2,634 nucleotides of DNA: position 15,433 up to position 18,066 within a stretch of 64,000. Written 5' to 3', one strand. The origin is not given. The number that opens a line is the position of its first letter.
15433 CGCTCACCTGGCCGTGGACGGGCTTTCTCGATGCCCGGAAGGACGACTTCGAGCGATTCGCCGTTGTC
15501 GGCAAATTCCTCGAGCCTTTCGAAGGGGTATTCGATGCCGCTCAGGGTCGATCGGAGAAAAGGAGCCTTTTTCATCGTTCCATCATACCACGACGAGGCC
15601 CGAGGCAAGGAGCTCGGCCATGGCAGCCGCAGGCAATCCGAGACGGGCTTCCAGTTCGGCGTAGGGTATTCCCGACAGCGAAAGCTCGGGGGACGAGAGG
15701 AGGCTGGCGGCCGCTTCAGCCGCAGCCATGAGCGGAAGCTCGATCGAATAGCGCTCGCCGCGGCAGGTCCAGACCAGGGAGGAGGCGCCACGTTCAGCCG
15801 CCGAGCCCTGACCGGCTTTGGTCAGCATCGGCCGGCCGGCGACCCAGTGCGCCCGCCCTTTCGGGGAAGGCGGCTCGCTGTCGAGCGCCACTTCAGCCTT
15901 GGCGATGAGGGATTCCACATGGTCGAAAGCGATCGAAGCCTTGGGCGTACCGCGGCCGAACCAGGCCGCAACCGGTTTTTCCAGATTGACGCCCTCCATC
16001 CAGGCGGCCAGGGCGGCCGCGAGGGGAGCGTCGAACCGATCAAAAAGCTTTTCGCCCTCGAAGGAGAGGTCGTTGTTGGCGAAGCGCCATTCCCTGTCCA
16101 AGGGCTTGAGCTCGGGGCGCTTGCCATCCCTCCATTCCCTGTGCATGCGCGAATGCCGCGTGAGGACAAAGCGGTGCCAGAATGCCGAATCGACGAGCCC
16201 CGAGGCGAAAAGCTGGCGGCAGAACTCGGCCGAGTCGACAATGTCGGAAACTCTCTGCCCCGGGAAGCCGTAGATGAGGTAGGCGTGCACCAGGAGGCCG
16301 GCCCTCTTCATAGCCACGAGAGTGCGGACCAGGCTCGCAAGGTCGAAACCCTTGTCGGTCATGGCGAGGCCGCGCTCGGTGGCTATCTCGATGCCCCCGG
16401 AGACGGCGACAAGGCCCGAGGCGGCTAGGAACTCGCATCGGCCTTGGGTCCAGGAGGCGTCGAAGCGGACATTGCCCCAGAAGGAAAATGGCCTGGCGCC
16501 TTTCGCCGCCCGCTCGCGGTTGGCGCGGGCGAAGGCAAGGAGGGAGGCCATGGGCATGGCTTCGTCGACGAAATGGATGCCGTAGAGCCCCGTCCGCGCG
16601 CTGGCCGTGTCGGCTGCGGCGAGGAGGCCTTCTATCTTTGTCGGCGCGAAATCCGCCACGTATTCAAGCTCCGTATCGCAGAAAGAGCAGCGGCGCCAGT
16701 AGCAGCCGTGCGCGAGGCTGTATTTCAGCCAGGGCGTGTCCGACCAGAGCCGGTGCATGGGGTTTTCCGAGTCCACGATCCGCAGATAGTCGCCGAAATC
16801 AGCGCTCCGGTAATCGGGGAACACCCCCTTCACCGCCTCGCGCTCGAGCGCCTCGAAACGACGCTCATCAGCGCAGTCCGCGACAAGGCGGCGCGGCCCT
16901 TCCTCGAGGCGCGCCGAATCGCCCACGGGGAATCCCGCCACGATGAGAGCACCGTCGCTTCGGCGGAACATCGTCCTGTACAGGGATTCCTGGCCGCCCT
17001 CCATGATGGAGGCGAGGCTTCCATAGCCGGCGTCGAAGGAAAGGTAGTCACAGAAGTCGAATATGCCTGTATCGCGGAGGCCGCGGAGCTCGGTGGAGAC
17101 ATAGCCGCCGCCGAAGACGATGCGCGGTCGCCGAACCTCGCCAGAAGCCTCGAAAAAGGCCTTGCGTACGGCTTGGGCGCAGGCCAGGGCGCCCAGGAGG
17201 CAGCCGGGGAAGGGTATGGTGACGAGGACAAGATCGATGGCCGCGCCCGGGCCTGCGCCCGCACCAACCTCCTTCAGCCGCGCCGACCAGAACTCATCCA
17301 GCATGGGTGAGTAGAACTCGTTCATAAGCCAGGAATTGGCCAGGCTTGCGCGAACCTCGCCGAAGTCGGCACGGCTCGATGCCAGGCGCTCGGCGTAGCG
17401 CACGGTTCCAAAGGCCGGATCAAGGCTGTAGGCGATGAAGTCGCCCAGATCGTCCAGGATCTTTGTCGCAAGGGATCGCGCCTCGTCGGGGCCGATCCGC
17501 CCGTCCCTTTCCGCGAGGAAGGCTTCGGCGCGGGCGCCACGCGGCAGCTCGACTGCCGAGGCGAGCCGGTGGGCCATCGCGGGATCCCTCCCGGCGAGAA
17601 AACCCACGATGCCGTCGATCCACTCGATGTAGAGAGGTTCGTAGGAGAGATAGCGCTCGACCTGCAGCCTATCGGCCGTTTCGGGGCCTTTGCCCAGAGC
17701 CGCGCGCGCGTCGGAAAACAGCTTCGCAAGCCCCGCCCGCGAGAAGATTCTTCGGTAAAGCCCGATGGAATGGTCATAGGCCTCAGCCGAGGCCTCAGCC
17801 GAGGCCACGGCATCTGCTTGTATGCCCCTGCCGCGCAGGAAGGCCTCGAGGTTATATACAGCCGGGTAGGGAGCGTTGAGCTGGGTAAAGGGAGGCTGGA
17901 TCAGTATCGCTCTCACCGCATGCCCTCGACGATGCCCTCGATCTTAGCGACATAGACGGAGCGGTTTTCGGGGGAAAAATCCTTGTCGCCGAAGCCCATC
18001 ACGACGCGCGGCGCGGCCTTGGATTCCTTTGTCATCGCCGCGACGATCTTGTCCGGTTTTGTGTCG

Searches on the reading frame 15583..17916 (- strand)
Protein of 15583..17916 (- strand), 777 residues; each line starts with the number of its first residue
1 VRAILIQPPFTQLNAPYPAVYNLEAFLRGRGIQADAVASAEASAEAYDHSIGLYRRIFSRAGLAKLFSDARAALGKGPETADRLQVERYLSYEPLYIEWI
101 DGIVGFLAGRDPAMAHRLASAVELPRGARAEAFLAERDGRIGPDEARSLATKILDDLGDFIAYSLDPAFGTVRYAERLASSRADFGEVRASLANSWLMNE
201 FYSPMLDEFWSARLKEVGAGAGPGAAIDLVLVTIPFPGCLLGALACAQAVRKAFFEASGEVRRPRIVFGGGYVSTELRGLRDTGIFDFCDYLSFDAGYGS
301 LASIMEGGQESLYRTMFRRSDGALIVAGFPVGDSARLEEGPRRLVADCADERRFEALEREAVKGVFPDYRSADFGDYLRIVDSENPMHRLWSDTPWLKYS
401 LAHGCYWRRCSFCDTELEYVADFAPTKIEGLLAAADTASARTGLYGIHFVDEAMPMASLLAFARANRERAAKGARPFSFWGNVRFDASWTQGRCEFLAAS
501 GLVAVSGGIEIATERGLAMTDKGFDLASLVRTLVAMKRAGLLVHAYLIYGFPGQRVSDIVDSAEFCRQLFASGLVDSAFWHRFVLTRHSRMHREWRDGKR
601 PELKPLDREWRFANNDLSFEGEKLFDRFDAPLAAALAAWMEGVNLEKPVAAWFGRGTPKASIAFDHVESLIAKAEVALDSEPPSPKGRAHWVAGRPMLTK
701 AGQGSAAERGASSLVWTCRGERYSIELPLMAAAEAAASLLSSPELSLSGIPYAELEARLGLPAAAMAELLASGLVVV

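Call 3: search_protein_families(library=pfam, proteins=[window:15583-17916:-], max_evalue=0.01)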
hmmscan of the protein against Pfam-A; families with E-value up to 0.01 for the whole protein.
window:15583-17916:- (777 aa): 1 family
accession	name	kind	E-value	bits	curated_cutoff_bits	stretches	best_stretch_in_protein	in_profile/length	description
PF04055.27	Radical_SAM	-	1.6e-06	28.8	29.5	1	400-566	2-166/166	Radical SAM superfamily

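Call 6: search_protein_families(library=ncbifam, proteins=[window:15583-17916:-], max_evalue=0.01)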
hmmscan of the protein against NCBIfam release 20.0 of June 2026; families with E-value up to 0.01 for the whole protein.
window:15583-17916:- (777 aa): 4 families
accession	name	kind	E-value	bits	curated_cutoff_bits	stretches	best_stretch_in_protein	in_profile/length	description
TIGR03975.1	rSAM_ocin_1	subfamily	2.4e-08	33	281.85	1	371-594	239-453/606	RiPP maturation radical SAM C-methyltransferase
TIGR04479.1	bcpD_PhpK_rSAM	subfamily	5.6e-07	28.3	600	1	477-568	318-408/504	PhpK family radical SAM P-methyltransferase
TIGR01212.1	TIGR01212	equivalog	1.7e-05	24.1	180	1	502-600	137-232/302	tRNA modification radical SAM protein MnmL/YtqA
TIGR04295.1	B12_rSAM_oligo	hypoth_equivalog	0.0035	16.1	400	1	401-548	205-342/422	TIGR04295 family B12-binding domain-containing radical SAM protein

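Call 7: search_solved_structures(query=window:15583-17916:-, max_evalue=1)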
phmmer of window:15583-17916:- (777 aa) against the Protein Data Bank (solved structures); distinct sequences matched with E-value up to 1: 0.

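Call 9: find_homologous_proteins(query=window:15583-17916:-, max_evalue=0.001)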
Query window:15583-17916:- (777 aa): 952 proteins with E <= 0.001 among 8000 candidates; the best 120 are listed.
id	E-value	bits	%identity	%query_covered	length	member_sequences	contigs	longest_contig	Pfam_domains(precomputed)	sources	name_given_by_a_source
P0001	0.0e+0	1747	100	100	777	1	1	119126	PF04055.28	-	-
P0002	0.0e+0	1417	82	100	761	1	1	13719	PF04055.28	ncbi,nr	ncbi:MAG: radical SAM protein [Rectinemataceae bacterium]|nr:radical SAM protein [Rectinemataceae ba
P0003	0.0e+0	1408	82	100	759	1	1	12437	PF04055.28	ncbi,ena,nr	ncbi:MAG: radical SAM protein [Spirochaetae bacterium HGW-Spirochaetae-9]|nr:MAG: radical SAM protei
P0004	0.0e+0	1371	79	100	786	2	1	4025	PF04055.28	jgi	jgi:radical SAM superfamily enzyme YgiQ (UPF0313 family)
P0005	0.0e+0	1356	78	100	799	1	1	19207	PF04055.28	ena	-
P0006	0.0e+0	1334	77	100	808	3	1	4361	PF04055.28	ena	-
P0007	0.0e+0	1328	77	100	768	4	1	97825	PF04055.28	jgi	jgi:radical SAM superfamily enzyme YgiQ (UPF0313 family)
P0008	0.0e+0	1323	75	100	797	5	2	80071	-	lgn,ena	-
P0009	0.0e+0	1224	73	100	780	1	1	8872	PF04055.28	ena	-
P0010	0.0e+0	1220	71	100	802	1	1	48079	PF04055.28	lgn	-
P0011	0.0e+0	1209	71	100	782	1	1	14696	PF04055.28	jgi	jgi:hypothetical protein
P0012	0.0e+0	1201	70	100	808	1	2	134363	PF04055.28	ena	-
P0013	0.0e+0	1200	71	100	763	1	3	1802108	PF04055.28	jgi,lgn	jgi:hypothetical protein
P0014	0.0e+0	1197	71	100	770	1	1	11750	PF04055.28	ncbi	-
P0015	0.0e+0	1195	71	100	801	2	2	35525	PF04055.28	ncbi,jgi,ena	ncbi:MAG: radical SAM protein [Spirochaetales bacterium]|jgi:radical SAM superfamily enzyme YgiQ (UP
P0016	0.0e+0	1190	69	100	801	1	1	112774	PF04055.28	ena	-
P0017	0.0e+0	1189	69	100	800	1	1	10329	PF04055.28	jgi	-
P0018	0.0e+0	1175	69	100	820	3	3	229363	PF04055.28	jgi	-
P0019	0.0e+0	1173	69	100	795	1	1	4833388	PF04055.28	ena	-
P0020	0.0e+0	1172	71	100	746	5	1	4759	PF04055.28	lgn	-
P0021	0.0e+0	1169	69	100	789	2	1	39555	PF04055.28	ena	-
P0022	0.0e+0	1160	65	100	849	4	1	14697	PF04055.28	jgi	jgi:hypothetical protein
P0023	0.0e+0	1157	68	100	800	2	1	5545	PF04055.28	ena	-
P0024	0.0e+0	1150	66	100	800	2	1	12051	PF04055.28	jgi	-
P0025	0.0e+0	1149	66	100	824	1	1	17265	PF04055.28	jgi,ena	-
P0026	0.0e+0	1147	66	100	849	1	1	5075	PF04055.28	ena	-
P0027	0.0e+0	1141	70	100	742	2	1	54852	PF04055.28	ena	-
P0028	0.0e+0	1139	68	100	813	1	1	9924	PF04055.28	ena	-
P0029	0.0e+0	1131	65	100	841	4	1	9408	PF04055.28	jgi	-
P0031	0.0e+0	1127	66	100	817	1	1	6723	PF04055.28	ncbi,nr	ncbi:MAG: radical SAM protein [Spirochaetaceae bacterium]|nr:radical SAM protein [Spirochaetaceae ba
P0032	0.0e+0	1101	65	100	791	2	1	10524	PF04055.28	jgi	jgi:hypothetical protein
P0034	0.0e+0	1086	64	100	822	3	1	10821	PF04055.28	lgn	-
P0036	0.0e+0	1078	60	100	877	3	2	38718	PF04055.28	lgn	-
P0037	0.0e+0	1070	70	89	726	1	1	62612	PF04055.28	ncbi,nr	ncbi:MAG: radical SAM protein [Spirochaetes bacterium]|nr:radical SAM protein [Spirochaetota bacteri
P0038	0.0e+0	1070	60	100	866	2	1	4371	PF04055.28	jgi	-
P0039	0.0e+0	1069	63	100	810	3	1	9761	PF04055.28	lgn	-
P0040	0.0e+0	1069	64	100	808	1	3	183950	PF04055.28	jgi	jgi:hypothetical protein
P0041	0.0e+0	1057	63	100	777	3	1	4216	PF04055.28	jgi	jgi:hypothetical protein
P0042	0.0e+0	1015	58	100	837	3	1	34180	PF04055.28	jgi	jgi:radical SAM superfamily enzyme YgiQ (UPF0313 family)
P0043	5.5e-298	1008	58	100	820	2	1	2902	PF04055.28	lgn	-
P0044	4.3e-295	999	61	100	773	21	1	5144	PF04055.28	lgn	-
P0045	8.5e-295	998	61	100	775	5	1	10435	PF04055.28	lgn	-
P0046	1.8e-294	997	61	100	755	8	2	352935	PF04055.28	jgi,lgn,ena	-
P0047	4.5e-287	972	57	100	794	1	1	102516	PF04055.28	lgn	-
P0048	2.1e-286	970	59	100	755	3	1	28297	PF04055.28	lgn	-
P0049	1.6e-285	967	60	100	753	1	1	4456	PF04055.28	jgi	jgi:radical SAM superfamily enzyme YgiQ (UPF0313 family)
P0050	9.2e-285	965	61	100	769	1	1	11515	PF04055.28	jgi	jgi:radical SAM superfamily enzyme YgiQ (UPF0313 family)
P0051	4.0e-281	953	61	100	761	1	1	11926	PF04055.28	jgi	jgi:radical SAM superfamily enzyme YgiQ (UPF0313 family)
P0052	4.7e-281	952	59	100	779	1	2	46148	PF04055.28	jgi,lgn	jgi:radical SAM superfamily enzyme YgiQ (UPF0313 family)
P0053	6.1e-281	952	58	100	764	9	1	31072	PF04055.28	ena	-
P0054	1.7e-278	944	59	100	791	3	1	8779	PF04055.28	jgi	-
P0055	5.2e-277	939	60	100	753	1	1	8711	PF04055.28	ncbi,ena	-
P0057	1.9e-275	934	59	98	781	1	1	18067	PF04055.28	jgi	jgi:hypothetical protein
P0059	1.3e-273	928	59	100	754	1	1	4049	PF04055.28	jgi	jgi:radical SAM superfamily enzyme YgiQ (UPF0313 family)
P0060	1.6e-273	928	59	100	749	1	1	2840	PF04055.28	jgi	jgi:radical SAM superfamily enzyme YgiQ (UPF0313 family)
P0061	2.3e-272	924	57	99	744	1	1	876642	PF04055.28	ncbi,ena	-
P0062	4.1e-272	923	57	100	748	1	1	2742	PF04055.28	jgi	jgi:radical SAM superfamily enzyme YgiQ (UPF0313 family)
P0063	4.1e-272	923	58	100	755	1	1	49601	PF04055.28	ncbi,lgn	-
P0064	1.4e-271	921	57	100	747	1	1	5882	PF04055.28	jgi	jgi:hypothetical protein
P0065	2.3e-270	917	61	93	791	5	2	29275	PF04055.28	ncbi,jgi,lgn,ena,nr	ncbi:MAG TPA: radical SAM protein [Rectinemataceae bacterium]|nr:radical SAM protein [Rectinematacea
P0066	2.4e-270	917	58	100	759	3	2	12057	PF04055.28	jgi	jgi:hypothetical protein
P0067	8.3e-270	915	58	100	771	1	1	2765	PF04055.28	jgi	jgi:radical SAM superfamily enzyme YgiQ (UPF0313 family)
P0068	8.5e-270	915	59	95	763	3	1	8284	PF04055.28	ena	-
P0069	1.0e-269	915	58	100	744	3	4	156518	PF04055.28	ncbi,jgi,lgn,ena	-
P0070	1.2e-269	915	58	100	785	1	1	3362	PF04055.28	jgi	jgi:hypothetical protein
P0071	2.2e-269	914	58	100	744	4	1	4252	PF04055.28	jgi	jgi:radical SAM superfamily enzyme YgiQ (UPF0313 family)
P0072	2.5e-269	914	57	99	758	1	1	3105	PF04055.28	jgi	jgi:hypothetical protein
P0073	7.0e-269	912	59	100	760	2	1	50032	PF04055.28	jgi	jgi:radical SAM superfamily enzyme YgiQ (UPF0313 family)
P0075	1.6e-268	911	58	100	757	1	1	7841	PF04055.28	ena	-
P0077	7.9e-268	909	57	100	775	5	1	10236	PF04055.28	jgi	jgi:radical SAM superfamily enzyme YgiQ (UPF0313 family)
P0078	5.4e-267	906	58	100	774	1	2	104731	PF04055.28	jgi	jgi:radical SAM superfamily enzyme YgiQ (UPF0313 family)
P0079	8.6e-267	905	58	100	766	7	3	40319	PF04055.28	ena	-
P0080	9.5e-267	905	58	100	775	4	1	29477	PF04055.28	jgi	jgi:hypothetical protein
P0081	9.9e-267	905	57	100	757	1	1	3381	PF04055.28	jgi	jgi:radical SAM superfamily enzyme YgiQ (UPF0313 family)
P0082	1.2e-266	905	58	100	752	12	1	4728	PF04055.28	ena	-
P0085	2.7e-265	900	57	100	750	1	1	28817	PF04055.28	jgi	jgi:radical SAM superfamily enzyme YgiQ (UPF0313 family)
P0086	3.1e-265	900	58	100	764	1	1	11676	PF04055.28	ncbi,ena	-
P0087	4.7e-265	900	59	93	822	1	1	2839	PF04055.28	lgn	-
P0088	2.6e-264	897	58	96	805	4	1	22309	PF04055.28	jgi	jgi:radical SAM superfamily enzyme YgiQ (UPF0313 family)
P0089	6.6e-264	896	57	100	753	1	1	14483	PF04055.28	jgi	jgi:radical SAM superfamily enzyme YgiQ (UPF0313 family)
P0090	8.2e-264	895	57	100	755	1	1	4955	PF04055.28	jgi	jgi:radical SAM superfamily enzyme YgiQ (UPF0313 family)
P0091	6.3e-263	893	59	93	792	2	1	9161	PF04055.28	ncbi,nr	ncbi:MAG TPA: radical SAM protein [Rectinemataceae bacterium]|nr:radical SAM protein [Rectinematacea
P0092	1.2e-262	892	59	100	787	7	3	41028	PF04055.28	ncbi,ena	-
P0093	3.5e-262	890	56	100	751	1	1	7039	PF04055.28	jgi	jgi:hypothetical protein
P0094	4.4e-262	890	59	100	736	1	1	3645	PF04055.28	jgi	jgi:hypothetical protein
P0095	9.4e-262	889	57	100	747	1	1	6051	PF04055.28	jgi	jgi:hypothetical protein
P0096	3.8e-261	887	57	95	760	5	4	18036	PF04055.28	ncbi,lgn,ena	-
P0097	6.0e-261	886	59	94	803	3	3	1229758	PF04055.28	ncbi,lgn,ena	-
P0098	6.2e-261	886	57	95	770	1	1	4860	PF04055.28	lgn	-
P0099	1.3e-260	885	57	100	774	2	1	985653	PF04055.28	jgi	jgi:hypothetical protein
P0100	1.3e-260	885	56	100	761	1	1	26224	PF04055.28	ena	-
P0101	2.0e-260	884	57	100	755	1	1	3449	PF04055.28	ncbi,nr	ncbi:MAG TPA: radical SAM protein [Rectinemataceae bacterium]|nr:radical SAM protein [Rectinematacea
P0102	3.7e-260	883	57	100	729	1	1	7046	PF04055.28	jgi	jgi:hypothetical protein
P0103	6.5e-260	883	58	100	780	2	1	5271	PF04055.28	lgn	-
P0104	6.6e-260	883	59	96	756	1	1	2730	PF04055.28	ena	-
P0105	8.2e-260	882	57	94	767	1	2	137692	PF04055.28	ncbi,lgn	-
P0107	2.1e-259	881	56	100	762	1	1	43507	PF04055.28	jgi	jgi:hypothetical protein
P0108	6.1e-259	879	57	100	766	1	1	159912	PF04055.28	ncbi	-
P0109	2.3e-258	877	56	100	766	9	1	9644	PF04055.28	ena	-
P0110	6.1e-258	876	55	100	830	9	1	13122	PF04055.28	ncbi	ncbi:MAG: radical SAM protein [Rectinemataceae bacterium]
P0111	1.1e-257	875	56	100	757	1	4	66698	PF04055.28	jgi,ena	jgi:hypothetical protein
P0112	3.5e-257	874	57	100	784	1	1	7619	PF04055.28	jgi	jgi:hypothetical protein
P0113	5.5e-257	873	57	100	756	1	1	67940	PF04055.28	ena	-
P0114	1.4e-256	872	57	100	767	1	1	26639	PF04055.28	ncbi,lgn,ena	-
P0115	5.6e-256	870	56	100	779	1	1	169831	PF04055.28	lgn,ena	-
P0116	8.7e-256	869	57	100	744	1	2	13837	PF04055.28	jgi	jgi:radical SAM superfamily enzyme YgiQ (UPF0313 family)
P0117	2.2e-255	868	58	95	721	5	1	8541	PF04055.28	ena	-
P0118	2.4e-255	867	57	100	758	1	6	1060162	PF04055.28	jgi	jgi:radical SAM superfamily enzyme YgiQ (UPF0313 family)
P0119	8.0e-255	866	57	100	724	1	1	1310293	PF04055.28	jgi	jgi:hypothetical protein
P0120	1.5e-254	865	58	94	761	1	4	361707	PF04055.28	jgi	jgi:hypothetical protein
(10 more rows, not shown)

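Call 11: find_related_loci(query=A1, collection=genome_contigs, flank=10000)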
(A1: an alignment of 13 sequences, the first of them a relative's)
Query A1 (777 aa) in genome_contigs; peptide patterns used: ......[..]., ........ (x = any residue, [..] = any of these).
599 stretches matched a pattern (row limit reached: there are more); 535 encode a relative of the query (tblastn E <= 1e-3); the best 80 are kept; 80 distinct loci.
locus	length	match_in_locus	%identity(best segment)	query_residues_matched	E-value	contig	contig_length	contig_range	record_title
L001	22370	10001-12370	75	1-777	0e+0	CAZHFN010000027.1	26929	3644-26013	MAG TPA_asm: uncultured Treponema sp. isolate binchicken_co22_224 genome assembly, contig: NODE_1898_length_26929_cov_25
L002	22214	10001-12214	71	1-777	0e+0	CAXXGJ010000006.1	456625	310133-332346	MAG: Treponemataceae bacterium isolate 6a85829b-35e2-45d0-a737-03f494f2811a genome assembly, contig: contig_6, whole gen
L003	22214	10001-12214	71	1-777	0e+0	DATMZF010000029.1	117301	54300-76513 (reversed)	MAG TPA_asm: Rectinemataceae bacterium isolate SMAG_U13167 k141_95111, whole genome shotgun sequence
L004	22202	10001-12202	71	1-776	0e+0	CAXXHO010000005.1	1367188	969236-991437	MAG: Treponemataceae bacterium isolate 993fe4e0-e8d4-426d-abe3-fbd43088238e genome assembly, contig: contig_5, whole gen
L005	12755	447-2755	69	1-771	0e+0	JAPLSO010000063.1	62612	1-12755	MAG: Spirochaetes bacterium isolate LacPavin_0419_WC90_MAG_58_9 LacPavin_0419_WC90_scaffold_141394, whole genome shotgun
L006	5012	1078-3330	60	1-773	0e+0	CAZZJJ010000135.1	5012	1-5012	MAG TPA_asm: uncultured Treponemataceae bacterium isolate binchicken_co135_49 genome assembly, contig: NODE_16152_length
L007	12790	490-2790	60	3-777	0e+0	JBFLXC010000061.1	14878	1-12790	MAG: Spirochaetota bacterium isolate MAG048 MAG048_61, whole genome shotgun sequence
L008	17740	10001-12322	58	1-777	0e+0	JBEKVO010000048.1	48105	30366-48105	MAG: Rectinemataceae bacterium isolate SPRUCE 606 SPRUCE_606_48, whole genome shotgun sequence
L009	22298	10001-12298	58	1-777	0e+0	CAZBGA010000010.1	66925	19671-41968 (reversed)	MAG TPA_asm: uncultured Treponemataceae bacterium isolate binchicken_co3_301 genome assembly, contig: NODE_1134_length_6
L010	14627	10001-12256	58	1-777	0e+0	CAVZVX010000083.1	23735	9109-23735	MAG: uncultured Spirochaetota bacterium isolate MFD02138.bin.2.36 genome assembly, contig: contig_136272, whole genome s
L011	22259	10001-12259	58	1-769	0e+0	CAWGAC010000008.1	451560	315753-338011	MAG: uncultured Spirochaetota bacterium isolate MFD04408.bin.2.124 genome assembly, contig: contig_33424, whole genome s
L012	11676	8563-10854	58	1-777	0e+0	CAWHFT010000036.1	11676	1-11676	MAG: uncultured Spirochaetota bacterium isolate MFD04752.bin.2.64 genome assembly, contig: contig_127185, whole genome s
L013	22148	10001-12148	57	1-727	0e+0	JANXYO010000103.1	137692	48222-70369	MAG: Spirochaetaceae bacterium isolate GL140_3_metabat_44 GL140_3_k141_2667391, whole genome shotgun sequence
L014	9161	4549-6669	59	1-720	0e+0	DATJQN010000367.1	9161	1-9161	MAG TPA_asm: Rectinemataceae bacterium isolate SMAG_U14942 k141_4244150, whole genome shotgun sequence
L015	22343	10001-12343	57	1-777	0e+0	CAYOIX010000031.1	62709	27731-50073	MAG TPA_asm: uncultured Treponemataceae bacterium isolate binchicken_co3_424 genome assembly, contig: NODE_1284_length_6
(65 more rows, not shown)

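Call 14: find_encoding_contigs(protein=P0001, flank=10000, max_places=3)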
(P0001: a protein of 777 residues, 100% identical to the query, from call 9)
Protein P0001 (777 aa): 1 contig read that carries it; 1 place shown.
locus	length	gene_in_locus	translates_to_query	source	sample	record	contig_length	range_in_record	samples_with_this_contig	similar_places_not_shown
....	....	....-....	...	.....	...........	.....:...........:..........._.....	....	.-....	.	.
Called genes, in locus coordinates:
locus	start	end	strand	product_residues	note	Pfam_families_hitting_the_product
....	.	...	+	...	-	?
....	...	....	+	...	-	-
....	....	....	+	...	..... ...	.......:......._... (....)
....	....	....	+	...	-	?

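Call 15: find_encoding_contigs(protein=P0003, flank=10000, max_places=3)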
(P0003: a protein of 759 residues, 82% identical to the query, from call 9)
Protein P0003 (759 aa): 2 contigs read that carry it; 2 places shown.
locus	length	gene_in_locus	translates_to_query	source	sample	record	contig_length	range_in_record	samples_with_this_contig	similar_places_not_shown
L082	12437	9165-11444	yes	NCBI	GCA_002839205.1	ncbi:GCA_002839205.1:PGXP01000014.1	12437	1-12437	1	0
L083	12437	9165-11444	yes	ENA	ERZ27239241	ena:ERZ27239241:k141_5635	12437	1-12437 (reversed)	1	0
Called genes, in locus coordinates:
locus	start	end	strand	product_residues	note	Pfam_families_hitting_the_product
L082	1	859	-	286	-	PF01547:SBP_bac_1, PF13416:SBP_bac_8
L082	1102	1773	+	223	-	-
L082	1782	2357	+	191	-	PF03351:DOMON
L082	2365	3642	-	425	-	-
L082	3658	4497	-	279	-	PF17131:TP_0789-like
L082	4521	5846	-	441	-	PF02687:FtsX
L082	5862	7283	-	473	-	PF02687:FtsX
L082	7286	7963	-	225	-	PF02463:SMC_N (faint), PF00005:ABC_tran, PF13304:AAA_21 (faint)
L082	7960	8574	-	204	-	PF00440:TetR_N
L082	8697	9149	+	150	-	PF07366:SnoaL (weak), PF12680:SnoaL_2, PF07858:LEH (faint), PF10184:DUF2358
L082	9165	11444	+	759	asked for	PF04055:Radical_SAM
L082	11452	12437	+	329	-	PF00291:PALP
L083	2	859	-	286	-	PF01547:SBP_bac_1, PF13416:SBP_bac_8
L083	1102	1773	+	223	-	-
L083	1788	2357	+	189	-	PF03351:DOMON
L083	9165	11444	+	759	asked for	PF04055:Radical_SAM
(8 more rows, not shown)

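Call 16: find_encoding_contigs(protein=P0002, flank=10000, max_places=3)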
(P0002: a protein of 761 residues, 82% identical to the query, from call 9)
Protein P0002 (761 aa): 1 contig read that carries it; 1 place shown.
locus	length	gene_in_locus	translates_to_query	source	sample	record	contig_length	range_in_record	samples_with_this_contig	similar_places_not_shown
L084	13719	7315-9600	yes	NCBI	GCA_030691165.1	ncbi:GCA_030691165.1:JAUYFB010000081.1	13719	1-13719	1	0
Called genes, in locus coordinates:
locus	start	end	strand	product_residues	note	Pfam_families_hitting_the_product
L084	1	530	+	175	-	PF03351:DOMON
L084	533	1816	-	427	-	-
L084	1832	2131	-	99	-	PF17131:TP_0789-like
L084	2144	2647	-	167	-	-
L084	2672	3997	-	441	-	PF02687:FtsX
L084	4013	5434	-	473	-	PF02687:FtsX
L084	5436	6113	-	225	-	PF02463:SMC_N (faint), PF00005:ABC_tran, PF13304:AAA_21 (faint)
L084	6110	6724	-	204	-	PF00440:TetR_N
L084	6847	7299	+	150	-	PF07366:SnoaL (weak), PF12680:SnoaL_2, PF10184:DUF2358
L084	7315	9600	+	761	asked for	PF04055:Radical_SAM (weak)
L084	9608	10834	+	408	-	PF00291:PALP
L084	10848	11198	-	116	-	PF00011:HSP20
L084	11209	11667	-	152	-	PF00011:HSP20, PF17886:ArsA_HSP20 (weak)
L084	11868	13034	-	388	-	PF07690:MFS_1, PF12832:MFS_1_like (weak), PF00083:Sugar_tr (faint), PF07690:MFS_1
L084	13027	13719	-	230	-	PF13347:MFS_2, PF07690:MFS_1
